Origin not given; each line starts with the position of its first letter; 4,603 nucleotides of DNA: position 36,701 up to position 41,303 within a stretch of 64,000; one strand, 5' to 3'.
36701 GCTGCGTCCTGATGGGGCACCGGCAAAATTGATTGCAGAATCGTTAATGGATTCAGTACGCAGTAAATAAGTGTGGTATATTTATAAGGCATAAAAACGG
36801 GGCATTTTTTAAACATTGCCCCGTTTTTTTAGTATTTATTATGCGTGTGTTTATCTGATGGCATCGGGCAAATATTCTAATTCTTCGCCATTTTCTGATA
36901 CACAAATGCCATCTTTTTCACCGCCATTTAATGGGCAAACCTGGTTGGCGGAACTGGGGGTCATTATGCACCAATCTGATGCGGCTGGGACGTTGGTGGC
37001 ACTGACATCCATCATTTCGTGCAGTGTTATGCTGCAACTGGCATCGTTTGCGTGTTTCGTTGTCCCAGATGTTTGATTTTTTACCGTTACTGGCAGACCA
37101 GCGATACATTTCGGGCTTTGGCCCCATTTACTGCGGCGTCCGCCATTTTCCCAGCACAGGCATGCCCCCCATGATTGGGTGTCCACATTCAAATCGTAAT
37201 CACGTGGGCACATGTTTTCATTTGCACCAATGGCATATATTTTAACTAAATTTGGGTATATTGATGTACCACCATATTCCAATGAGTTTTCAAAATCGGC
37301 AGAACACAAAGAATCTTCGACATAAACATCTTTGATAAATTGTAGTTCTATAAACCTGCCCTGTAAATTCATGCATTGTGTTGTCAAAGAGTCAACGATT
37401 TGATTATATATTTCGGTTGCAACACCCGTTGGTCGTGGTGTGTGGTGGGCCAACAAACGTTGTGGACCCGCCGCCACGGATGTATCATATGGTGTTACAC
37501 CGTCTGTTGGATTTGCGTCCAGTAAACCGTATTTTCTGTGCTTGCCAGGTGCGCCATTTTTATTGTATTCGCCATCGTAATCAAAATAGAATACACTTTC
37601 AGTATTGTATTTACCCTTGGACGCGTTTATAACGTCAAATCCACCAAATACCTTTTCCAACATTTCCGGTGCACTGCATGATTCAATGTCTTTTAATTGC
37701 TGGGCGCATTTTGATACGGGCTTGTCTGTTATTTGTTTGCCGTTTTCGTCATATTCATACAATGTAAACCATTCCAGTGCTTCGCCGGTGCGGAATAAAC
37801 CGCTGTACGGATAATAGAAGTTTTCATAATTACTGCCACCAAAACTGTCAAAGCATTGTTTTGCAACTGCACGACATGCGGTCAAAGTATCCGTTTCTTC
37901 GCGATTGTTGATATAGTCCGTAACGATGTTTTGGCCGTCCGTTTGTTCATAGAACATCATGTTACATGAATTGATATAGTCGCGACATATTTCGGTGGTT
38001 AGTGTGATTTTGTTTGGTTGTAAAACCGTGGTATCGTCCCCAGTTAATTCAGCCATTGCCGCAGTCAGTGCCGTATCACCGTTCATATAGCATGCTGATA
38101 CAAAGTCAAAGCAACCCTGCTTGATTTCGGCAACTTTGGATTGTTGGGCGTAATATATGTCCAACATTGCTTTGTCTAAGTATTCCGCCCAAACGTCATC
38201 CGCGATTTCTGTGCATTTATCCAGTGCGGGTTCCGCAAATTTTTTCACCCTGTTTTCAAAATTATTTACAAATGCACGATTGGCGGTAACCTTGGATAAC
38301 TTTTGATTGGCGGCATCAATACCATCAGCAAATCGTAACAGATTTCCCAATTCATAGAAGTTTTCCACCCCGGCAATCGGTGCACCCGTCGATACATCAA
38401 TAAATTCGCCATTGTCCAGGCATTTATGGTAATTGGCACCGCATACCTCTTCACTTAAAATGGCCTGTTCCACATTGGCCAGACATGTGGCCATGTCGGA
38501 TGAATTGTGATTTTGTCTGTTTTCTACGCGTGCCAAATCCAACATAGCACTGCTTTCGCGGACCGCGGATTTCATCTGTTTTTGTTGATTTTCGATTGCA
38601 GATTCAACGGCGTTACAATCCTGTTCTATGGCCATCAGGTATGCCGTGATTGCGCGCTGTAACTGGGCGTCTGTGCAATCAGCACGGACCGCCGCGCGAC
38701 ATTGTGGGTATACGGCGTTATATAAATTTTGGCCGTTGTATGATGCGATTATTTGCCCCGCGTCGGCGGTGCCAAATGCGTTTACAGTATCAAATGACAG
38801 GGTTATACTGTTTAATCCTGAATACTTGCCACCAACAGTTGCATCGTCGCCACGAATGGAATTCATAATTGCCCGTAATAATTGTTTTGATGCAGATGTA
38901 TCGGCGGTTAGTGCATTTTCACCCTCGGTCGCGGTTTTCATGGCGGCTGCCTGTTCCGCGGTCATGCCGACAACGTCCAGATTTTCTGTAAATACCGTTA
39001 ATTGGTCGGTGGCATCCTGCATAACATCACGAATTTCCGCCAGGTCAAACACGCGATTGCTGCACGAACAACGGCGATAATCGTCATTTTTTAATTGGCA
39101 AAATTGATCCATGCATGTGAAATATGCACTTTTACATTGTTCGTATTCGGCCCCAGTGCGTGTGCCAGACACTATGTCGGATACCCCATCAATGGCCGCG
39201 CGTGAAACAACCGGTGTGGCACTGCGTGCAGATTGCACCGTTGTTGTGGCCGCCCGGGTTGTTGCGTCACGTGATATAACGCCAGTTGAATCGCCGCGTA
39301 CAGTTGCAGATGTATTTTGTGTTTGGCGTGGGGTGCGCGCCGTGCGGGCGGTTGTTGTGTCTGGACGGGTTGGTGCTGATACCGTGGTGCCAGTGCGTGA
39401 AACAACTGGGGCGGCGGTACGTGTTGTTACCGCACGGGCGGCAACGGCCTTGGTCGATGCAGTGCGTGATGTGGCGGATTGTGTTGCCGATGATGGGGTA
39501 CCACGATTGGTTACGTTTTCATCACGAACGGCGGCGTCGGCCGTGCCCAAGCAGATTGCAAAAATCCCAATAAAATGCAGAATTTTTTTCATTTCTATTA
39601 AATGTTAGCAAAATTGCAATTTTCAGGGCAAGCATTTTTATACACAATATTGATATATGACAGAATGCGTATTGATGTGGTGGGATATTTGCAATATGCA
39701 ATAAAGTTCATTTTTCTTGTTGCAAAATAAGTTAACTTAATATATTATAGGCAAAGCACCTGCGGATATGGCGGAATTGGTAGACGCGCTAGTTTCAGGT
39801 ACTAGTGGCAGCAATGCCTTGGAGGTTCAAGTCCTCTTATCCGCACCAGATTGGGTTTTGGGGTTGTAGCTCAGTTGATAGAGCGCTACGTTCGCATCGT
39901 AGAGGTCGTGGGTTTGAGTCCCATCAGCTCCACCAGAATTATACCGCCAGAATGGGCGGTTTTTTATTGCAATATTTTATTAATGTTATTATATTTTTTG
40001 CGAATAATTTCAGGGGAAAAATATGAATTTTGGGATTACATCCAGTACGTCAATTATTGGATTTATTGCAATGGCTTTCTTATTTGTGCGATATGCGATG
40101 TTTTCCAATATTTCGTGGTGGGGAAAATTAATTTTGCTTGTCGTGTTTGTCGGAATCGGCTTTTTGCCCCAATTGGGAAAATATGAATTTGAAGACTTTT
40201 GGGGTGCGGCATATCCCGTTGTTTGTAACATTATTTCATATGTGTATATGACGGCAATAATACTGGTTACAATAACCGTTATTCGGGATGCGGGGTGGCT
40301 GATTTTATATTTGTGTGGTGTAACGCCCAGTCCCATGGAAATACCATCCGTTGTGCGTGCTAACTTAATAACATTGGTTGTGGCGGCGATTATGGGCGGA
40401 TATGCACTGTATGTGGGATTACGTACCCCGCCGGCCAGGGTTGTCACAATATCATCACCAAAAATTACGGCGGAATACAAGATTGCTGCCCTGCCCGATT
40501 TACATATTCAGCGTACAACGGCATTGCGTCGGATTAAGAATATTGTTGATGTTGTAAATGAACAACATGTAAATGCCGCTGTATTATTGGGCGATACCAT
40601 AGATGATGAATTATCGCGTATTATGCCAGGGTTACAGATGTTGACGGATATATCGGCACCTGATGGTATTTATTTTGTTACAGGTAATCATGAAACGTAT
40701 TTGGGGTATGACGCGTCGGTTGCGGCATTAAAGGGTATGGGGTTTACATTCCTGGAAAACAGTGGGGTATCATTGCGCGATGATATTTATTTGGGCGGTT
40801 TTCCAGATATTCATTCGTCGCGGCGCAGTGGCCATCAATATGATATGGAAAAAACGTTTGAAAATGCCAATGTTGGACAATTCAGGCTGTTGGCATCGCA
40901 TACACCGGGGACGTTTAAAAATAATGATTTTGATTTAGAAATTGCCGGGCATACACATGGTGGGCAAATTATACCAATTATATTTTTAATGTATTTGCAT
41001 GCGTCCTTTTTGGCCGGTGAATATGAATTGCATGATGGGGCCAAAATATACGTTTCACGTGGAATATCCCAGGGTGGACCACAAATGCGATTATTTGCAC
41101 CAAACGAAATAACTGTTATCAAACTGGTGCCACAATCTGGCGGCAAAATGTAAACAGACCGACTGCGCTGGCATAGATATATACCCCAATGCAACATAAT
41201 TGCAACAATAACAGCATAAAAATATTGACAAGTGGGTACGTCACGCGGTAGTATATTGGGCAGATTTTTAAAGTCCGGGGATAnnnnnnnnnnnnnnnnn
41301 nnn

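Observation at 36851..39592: Family B: secreted proteins with a basic Thr/Ser/Ala/Arg-rich low-complexity N-region and a conserved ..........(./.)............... module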

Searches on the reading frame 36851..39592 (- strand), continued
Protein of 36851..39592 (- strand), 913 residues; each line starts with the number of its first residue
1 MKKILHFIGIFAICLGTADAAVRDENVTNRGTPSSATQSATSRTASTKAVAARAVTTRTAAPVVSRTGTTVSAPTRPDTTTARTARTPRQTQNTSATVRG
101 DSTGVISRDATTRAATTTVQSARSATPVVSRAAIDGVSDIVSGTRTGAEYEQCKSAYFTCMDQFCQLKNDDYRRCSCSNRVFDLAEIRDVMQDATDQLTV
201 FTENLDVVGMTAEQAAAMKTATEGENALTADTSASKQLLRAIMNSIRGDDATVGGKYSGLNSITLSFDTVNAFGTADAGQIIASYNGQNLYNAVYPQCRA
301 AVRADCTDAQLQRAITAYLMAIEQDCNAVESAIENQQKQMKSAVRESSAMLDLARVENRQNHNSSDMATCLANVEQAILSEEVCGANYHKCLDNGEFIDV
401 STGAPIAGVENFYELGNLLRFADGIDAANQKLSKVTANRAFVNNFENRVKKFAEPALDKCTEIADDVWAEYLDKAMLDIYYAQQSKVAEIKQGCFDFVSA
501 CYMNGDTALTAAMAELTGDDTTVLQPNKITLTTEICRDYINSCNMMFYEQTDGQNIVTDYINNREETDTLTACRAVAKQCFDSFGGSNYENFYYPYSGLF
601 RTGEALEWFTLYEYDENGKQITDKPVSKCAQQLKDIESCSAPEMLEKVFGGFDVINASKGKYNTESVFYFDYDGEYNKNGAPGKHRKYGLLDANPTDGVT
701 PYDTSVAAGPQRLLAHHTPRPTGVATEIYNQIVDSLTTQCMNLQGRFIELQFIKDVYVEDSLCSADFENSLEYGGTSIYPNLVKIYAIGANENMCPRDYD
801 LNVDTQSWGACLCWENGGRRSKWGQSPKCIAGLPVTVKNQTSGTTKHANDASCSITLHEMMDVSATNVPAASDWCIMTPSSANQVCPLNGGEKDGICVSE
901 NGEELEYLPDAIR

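Call 81: list_cluster_members(proteins=[window:36851-39592:-, window:3429-4535:-, P0001])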
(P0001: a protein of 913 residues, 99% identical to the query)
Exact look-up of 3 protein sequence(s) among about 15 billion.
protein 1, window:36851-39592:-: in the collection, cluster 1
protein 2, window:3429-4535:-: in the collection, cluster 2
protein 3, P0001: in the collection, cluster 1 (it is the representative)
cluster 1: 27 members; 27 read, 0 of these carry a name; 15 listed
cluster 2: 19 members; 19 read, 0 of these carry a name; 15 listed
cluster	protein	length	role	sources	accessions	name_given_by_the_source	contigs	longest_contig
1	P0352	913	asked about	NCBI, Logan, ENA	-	-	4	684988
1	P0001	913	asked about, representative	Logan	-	-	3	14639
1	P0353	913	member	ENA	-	-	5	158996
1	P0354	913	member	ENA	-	-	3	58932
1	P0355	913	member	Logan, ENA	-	-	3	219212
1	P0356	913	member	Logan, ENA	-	-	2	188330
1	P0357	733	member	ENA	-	-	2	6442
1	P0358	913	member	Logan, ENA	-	-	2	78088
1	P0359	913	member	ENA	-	-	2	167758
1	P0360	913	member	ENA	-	-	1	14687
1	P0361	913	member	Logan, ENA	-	-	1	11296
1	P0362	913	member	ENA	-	-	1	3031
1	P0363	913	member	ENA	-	-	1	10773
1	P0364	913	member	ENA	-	-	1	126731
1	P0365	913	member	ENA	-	-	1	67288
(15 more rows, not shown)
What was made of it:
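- On Tandem-repeat (DNA-level) surface proteins or contingency loci: All full-length members at 90% identity or more are exactly 913 or 368 aa (call 81).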

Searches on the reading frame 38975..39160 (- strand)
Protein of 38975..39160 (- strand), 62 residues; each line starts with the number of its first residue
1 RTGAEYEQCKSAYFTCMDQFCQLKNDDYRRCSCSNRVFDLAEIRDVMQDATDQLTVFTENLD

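Call 30: search_protein_representatives(alignment_id=A3)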
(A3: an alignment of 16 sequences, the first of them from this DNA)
Query: 16 sequences, 62 profile positions. Proteins with E-value up to 0.001 (for the whole library): 378; up to 1e-10: 70; up to 1e-30: 0. The best 150 are listed.
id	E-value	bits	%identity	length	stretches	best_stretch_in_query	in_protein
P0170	6.1e-25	102.9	-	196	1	3-61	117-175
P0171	8.3e-25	102.5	-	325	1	2-61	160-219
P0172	1.7e-23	98.3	-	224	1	2-61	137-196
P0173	2.1e-23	98.0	-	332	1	3-61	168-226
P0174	5.2e-23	96.8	-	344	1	2-61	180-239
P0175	9.3e-23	95.9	-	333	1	3-60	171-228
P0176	1.9e-22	94.9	-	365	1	3-60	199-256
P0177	3.7e-22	94.0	-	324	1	2-60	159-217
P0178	5.1e-22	93.6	-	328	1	3-61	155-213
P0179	9.1e-22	92.8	-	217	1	2-61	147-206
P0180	1.1e-21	92.5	-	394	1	3-61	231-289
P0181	1.7e-21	91.9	-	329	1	3-61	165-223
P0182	2.4e-21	91.4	-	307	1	4-59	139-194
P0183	4.0e-21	90.7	-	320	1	4-60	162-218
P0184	4.7e-21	90.5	-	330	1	4-60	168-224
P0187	2.4e-20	88.2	-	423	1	4-60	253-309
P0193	5.8e-19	83.8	-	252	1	5-61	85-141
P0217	2.7e-14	68.8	-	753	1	3-61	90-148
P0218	2.7e-14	68.8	-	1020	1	2-51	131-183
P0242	1.8e-10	56.6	-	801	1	6-59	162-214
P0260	2.1e-09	53.2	-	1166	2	5-43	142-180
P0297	3.6e-08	49.2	-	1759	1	4-52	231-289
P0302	4.6e-08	48.9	-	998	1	2-61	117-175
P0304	5.6e-08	48.6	-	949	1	4-45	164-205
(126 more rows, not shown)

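Call 43: list_cluster_members(proteins=[P0176, P0187, P0193, P0217, P0218, P0242, P0260, P0297, P0302, P0304])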
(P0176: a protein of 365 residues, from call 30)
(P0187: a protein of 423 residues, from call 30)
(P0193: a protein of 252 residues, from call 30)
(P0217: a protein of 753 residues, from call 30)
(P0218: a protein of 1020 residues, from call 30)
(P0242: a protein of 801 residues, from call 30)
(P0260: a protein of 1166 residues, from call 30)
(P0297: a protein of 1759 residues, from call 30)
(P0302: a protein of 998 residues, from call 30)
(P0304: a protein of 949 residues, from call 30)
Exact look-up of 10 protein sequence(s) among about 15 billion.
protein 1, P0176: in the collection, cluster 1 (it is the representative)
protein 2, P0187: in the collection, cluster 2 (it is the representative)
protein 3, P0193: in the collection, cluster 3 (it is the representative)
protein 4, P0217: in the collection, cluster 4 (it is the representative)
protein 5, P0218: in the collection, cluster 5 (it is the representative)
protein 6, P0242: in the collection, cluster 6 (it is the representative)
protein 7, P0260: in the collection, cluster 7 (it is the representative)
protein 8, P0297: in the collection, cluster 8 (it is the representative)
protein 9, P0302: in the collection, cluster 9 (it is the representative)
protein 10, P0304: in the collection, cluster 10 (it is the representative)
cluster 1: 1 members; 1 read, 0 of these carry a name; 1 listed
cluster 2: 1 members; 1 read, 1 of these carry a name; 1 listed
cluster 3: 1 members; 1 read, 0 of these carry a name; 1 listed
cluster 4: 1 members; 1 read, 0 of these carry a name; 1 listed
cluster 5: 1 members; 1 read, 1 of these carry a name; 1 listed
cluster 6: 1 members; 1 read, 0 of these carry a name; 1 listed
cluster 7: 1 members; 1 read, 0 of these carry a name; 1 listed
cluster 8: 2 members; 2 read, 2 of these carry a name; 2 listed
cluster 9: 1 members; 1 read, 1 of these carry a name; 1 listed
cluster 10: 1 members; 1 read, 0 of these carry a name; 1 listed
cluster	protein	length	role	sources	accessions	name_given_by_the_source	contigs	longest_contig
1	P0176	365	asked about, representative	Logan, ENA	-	-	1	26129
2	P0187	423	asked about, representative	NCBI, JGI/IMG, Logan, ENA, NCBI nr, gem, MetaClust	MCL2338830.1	MAG: hypothetical protein FWC51_02655 [Proteobacteria bacterium] | hypothetical protein [Pseudomonadota bacterium] | \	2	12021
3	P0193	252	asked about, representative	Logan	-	-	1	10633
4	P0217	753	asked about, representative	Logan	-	-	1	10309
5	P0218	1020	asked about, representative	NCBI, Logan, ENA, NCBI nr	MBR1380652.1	MAG: hypothetical protein IJ560_03610 [Alphaproteobacteria bacterium] | hypothetical protein [Alphaproteobacteria bacterium]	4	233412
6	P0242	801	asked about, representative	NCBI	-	-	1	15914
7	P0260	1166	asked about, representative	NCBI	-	-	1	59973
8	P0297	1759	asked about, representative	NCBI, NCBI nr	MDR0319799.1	MAG: hypothetical protein LBH81_03630 [Rickettsiales bacterium] | hypothetical protein [Rickettsiales bacterium]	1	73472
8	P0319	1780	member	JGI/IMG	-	hypothetical protein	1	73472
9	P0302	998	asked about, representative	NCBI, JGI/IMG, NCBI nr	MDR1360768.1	MAG: hypothetical protein LBJ18_00445 [Rickettsiales bacterium] | hypothetical protein | hypothetical protein [Rickettsiales bacterium]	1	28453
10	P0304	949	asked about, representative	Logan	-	-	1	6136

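Call 56: search_protein_families(library=pfam, alignment_id=A5, max_evalue=0.001)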
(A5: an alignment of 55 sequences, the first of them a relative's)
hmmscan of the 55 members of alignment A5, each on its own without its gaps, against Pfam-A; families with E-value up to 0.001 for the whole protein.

A. member 1, P0297 (1759 aa): 1 family
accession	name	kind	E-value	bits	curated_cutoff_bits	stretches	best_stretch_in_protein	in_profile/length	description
PF07699.19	Ephrin_rec_like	-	1e-05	25.6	23.1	1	1214-1246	9-41/48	Tyrosine-protein kinase ephrin type A/B receptor-like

B. families by the number of members that match (of 55 scanned): 6 families
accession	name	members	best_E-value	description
PF08299.17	Bac_DnaA_C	1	8.4e-26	Bacterial dnaA protein helix-turn-helix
PF00308.24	Bac_DnaA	1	9.8e-25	Bacterial DnaA ATPAse domain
PF02368.24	Big_2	1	5.6e-10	Bacterial Ig-like domain (group 2)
PF07699.19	Ephrin_rec_like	1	1e-05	Tyrosine-protein kinase ephrin type A/B receptor-like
PF24634.1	DUF7631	1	0.00025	Domain of unknown function (DUF7631)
PF01456.22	Mucin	1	0.00061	Mucin-like glycoprotein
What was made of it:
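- Surface or envelope setting: rare relatives have Big_2 or ephrin-receptor-like Cys repeats in the C-terminal extension (call 56). One distant member scores weakly against Pfam Mucin (call 56).
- Tried and rejected: Pfam fusions across 55 diverse members were only sporadic: Big_2, Ephrin_rec_like, and DnaA, the last probably a miscalled fusion (call 56).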

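Call 65: find_homologous_proteins(query=A5, max_evalue=0.00001)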
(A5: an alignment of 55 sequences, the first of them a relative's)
Query A5 (55 sequences) (1759 aa, profile of the alignment): 34 proteins with E <= 0.00001 among 8000 candidates.
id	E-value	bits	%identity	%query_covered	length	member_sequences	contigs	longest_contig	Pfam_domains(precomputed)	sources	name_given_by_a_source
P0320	1.8e-148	515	29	32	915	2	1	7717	-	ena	-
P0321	2.8e-148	514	29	32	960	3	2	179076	-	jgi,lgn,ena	-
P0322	1.7e-147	511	30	29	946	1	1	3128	-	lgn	-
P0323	4.1e-147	510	30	34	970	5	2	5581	-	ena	-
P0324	1.1e-146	509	29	31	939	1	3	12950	-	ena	-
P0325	1.4e-146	508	30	29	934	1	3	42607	-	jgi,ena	-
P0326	4.9e-146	507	30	33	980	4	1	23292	-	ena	-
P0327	9.8e-146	506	27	35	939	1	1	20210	-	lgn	-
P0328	1.5e-144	502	28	35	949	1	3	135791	-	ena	-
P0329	2.1e-144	501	30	26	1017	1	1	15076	-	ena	-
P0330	1.9e-142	495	31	29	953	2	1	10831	-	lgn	-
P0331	2.6e-142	494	30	28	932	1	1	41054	-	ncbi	-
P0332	2.6e-141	491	32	24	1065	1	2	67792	-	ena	-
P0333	8.0e-141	489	29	29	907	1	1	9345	-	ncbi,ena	-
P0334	8.4e-141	489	29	29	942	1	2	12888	-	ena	-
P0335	1.0e-138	482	31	33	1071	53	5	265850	-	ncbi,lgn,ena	-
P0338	9.2e-135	469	31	26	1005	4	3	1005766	-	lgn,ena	-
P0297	2.0e-128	448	100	100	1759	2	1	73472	PF07699.20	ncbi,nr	ncbi:MAG: hypothetical protein LBH81_03630 [Rickettsiales bacterium]|nr:hypothetical protein [Ricket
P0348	5.5e-122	427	40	45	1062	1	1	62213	-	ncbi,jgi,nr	ncbi:MAG: hypothetical protein LBB23_04800 [Rickettsiales bacterium]|jgi:hypothetical protein|nr:hyp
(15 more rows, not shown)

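Call 66: find_encoding_contigs(protein=P0338, flank=8000, max_places=1)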
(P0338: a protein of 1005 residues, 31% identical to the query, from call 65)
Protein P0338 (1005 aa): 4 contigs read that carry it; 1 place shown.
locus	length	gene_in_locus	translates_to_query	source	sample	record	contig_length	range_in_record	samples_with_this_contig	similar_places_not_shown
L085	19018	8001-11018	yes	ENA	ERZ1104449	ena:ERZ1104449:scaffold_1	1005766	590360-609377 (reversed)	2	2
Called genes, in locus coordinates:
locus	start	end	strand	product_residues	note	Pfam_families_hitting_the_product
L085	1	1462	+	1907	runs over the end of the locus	PF11974:bMG3, PF01835:MG2, PF17962:bMG6 (weak), PF07703:A2M_BRD, PF00207:A2M, PF17973:bMG10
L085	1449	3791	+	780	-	PF00912:Transgly, PF00905:Transpeptidase, PF06832:BiPBP_C (weak)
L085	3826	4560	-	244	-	-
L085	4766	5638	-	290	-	PF11276:DUF3078 (weak)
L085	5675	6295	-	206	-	-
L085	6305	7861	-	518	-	PF17251:Pom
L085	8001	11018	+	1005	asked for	-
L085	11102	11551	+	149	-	-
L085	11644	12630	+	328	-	-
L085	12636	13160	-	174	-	PF01195:Pept_tRNA_hydro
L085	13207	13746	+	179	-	-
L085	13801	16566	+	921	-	PF02739:5_3_exonuc_N, PF01367:5_3_exonuc, PF01612:DNA_pol_A_exo1, PF00476:DNA_pol_A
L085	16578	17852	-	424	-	PF19425:Csd3_N2 (faint), PF01551:Peptidase_M23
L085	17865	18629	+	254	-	PF05175:MTS, PF05971:Methyltransf_10, PF13489:Methyltransf_23 (weak), PF06325:PrmA, PF13847:Methyltransf_31, PF08241:Methyltransf_11 (weak), PF08242:Methyltransf_12 (weak), PF13649:Methyltransf_25, +2 more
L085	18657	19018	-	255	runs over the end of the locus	PF00550:PP-binding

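Call 67: find_encoding_contigs(protein=P0335, flank=8000, max_places=1)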
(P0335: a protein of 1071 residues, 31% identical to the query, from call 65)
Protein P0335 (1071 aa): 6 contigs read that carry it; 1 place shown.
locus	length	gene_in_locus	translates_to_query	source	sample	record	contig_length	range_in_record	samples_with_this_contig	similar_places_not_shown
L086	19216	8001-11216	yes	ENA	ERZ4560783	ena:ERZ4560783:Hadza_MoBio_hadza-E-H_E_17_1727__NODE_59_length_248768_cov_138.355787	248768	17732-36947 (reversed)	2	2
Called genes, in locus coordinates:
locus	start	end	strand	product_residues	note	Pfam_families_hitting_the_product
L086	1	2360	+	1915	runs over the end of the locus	PF17972:bMG5 (faint), PF11974:bMG3, PF01835:MG2, PF07703:A2M_BRD, PF00207:A2M, PF17973:bMG10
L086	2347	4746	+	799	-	PF00912:Transgly, PF00905:Transpeptidase, PF06832:BiPBP_C (faint)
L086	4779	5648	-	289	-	-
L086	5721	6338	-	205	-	-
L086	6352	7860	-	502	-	PF17251:Pom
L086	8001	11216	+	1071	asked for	-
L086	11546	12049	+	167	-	-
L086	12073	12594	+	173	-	-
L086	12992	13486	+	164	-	-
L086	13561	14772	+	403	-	-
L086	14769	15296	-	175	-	PF01195:Pept_tRNA_hydro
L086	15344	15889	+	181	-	-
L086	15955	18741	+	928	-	PF02739:5_3_exonuc_N, PF01367:5_3_exonuc, PF01612:DNA_pol_A_exo1, PF00476:DNA_pol_A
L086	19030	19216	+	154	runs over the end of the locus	PF05656:DUF805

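Call 68: find_encoding_contigs(protein=P0348, flank=8000, max_places=1)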
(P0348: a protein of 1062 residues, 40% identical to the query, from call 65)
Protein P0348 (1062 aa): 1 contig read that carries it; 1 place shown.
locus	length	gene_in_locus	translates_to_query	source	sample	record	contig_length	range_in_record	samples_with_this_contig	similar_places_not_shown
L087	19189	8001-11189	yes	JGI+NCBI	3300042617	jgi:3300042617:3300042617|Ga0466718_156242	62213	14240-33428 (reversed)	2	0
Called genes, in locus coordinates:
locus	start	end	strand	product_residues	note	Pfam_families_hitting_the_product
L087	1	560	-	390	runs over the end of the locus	PF11741:AMIN (faint), PF01520:Amidase_3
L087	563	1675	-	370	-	PF04055:Radical_SAM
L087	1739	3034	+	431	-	PF02321:OEP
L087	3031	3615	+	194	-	PF25989:YknX_C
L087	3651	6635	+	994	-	PF00873:ACR_tran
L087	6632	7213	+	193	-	PF12710:HAD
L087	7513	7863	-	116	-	PF00313:CSD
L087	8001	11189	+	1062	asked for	-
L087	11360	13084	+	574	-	PF10418:DHODB_Fe-S_bind, PF01180:DHO_dh, PF03060:NMO, PF00977:His_biosynth (weak)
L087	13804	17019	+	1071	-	PF02384:N6_Mtase, PF20473:MmeI_Mtase (faint), PF07669:Eco57I, PF18135:Type_ISP_C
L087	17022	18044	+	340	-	PF01018:GTP1_OBG, PF02421:FeoB_N, PF01926:MMR_HSR1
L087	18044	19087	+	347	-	PF03462:PCRF, PF00472:RF-1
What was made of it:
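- The context differs in other lineages (call 68).
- Tried and rejected: The synteny is absent in divergent lineages (calls 66-68).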

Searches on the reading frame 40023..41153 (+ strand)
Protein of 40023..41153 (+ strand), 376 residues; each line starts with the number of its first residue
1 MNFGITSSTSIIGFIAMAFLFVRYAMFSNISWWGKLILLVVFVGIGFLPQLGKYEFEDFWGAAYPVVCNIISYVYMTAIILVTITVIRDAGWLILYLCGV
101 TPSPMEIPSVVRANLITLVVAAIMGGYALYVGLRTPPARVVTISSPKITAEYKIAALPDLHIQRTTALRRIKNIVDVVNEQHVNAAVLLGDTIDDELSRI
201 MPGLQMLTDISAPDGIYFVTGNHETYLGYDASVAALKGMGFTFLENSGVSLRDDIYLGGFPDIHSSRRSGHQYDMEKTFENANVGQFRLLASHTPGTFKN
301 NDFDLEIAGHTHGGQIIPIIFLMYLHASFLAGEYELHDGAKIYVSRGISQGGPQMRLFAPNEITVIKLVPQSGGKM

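Call 38: search_protein_families(library=pfam, proteins=[window:40023-41153:+], max_evalue=0.00001)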
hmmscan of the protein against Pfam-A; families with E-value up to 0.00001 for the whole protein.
window:40023-41153:+ (376 aa): 1 family
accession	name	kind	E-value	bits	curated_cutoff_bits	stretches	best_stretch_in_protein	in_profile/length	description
PF00149.33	Metallophos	-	3.6e-08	34.5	21.5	1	153-313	2-190/191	Calcineurin-like phosphoesterase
